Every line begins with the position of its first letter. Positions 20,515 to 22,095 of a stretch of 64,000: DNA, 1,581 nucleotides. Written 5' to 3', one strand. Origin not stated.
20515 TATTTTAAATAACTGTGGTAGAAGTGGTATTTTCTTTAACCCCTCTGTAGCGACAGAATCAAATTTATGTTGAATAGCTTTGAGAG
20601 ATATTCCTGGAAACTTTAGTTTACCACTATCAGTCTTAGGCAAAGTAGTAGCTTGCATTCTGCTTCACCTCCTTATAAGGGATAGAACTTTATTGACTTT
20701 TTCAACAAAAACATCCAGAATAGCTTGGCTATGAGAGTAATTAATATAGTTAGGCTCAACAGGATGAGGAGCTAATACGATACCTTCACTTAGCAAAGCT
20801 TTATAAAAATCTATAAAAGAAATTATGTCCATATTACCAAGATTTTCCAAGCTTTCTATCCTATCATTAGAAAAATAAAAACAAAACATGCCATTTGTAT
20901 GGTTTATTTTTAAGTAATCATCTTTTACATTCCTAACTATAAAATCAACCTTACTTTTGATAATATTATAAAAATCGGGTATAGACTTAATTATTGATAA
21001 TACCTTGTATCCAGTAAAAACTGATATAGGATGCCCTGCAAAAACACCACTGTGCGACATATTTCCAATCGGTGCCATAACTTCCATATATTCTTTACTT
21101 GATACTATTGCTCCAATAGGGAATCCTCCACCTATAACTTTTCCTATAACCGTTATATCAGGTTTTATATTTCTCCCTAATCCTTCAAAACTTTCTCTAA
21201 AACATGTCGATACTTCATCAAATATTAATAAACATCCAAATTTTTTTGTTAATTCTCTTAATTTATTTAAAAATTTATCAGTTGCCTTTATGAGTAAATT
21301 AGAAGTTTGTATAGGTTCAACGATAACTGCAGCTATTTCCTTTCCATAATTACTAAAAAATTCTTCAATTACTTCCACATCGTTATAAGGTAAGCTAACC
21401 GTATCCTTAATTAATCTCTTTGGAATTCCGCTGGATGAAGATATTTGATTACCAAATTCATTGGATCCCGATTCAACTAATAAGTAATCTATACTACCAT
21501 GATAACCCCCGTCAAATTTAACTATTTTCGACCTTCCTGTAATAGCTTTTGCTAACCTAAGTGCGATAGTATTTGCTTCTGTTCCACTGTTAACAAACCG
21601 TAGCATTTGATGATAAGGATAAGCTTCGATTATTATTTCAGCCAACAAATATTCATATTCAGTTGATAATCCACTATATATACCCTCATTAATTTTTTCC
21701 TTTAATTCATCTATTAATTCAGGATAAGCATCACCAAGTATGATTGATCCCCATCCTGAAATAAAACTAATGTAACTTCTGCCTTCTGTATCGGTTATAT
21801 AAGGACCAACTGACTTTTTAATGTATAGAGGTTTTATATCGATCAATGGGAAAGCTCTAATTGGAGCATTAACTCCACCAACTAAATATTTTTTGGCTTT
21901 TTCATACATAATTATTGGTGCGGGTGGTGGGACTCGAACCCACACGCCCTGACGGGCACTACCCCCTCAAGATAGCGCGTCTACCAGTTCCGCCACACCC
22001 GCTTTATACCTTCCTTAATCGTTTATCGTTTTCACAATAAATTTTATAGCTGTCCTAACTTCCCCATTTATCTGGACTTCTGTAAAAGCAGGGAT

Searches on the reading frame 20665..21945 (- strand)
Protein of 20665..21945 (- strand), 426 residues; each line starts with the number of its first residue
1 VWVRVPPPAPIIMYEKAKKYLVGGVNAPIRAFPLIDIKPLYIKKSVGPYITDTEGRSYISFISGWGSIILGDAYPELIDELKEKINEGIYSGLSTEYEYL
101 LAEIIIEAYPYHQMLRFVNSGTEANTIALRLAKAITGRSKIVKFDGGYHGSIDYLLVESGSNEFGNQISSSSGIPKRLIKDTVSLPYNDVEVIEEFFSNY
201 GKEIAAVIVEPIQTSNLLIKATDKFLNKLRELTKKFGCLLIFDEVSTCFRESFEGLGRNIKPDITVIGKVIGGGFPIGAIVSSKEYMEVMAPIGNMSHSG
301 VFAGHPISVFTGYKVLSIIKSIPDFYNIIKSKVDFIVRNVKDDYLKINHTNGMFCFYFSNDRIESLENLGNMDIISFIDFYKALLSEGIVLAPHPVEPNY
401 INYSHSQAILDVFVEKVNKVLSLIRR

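Call 13: search_protein_families(library=ncbifam, proteins=[window:20665-21945:-], max_evalue=1e-10)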
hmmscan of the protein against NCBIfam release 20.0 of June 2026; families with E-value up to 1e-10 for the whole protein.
window:20665-21945:- (426 aa): 67 families (the best 25 are shown)
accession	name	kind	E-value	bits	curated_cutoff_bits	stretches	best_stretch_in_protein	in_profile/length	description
NF000818.0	PRK00062.1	subfamily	3.4e-122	408.2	398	1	13-422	9-425/429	glutamate-1-semialdehyde 2,1-aminomutase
TIGR00713.1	hemL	equivalog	5.5e-120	400.9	527.3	1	13-422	5-421/423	glutamate-1-semialdehyde 2,1-aminomutase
NF009055.0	PRK12389.1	equivalog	2.2e-94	316.6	637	1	13-422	9-426/431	glutamate-1-semialdehyde 2,1-aminomutase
NF001864.0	PRK00615.1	equivalog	1.2e-80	271.2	706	1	12-411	9-416/433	glutamate-1-semialdehyde aminotransferase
NF041362.1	GntE_guanitoxin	equivalog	5.5e-71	239.3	525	1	13-408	11-420/426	guanitoxin biosynthesis PLP-dependent transaminase GntE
TIGR00707.1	argD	subfamily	1.6e-45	155.6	410.05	1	38-344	9-310/381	acetylornithine/succinylornithine family transaminase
NF004856.0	PRK06209.1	equivalog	1.4e-43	149.1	486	1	37-289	39-281/450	glutamate-1-semialdehyde 2,1-aminomutase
NF002797.0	PRK02936.1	equivalog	5.9e-43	147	496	1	38-344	11-307/385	acetylornithine transaminase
NF005993.0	PRK08117.1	subfamily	1.2e-42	146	574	1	38-321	25-325/433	aspartate aminotransferase family protein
NF005453.0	PRK07046.1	subfamily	1.2e-40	139.5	425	1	37-291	56-307/453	transaminase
NF004426.0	PRK05769.1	equivalog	3.3e-39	134.9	552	1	38-352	36-370/441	acetyl ornithine aminotransferase family protein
NF002874.0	PRK03244.1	equivalog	6.2e-39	133.9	457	1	40-321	27-301/399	acetylornithine transaminase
NF009047.0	PRK12381.1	subfamily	6.7e-39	133.8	630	1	44-354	27-329/406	bifunctional succinylornithine transaminase/acetylornithine transaminase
NF003468.0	PRK05093.1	subfamily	1.2e-38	132.9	522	1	43-341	28-322/405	acetylornithine/succinyldiaminopimelate transaminase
TIGR03246.1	arg_catab_astC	subfamily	4.2e-38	131.4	609.95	1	42-354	21-325/397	acetylornithine/succinylornithine family transaminase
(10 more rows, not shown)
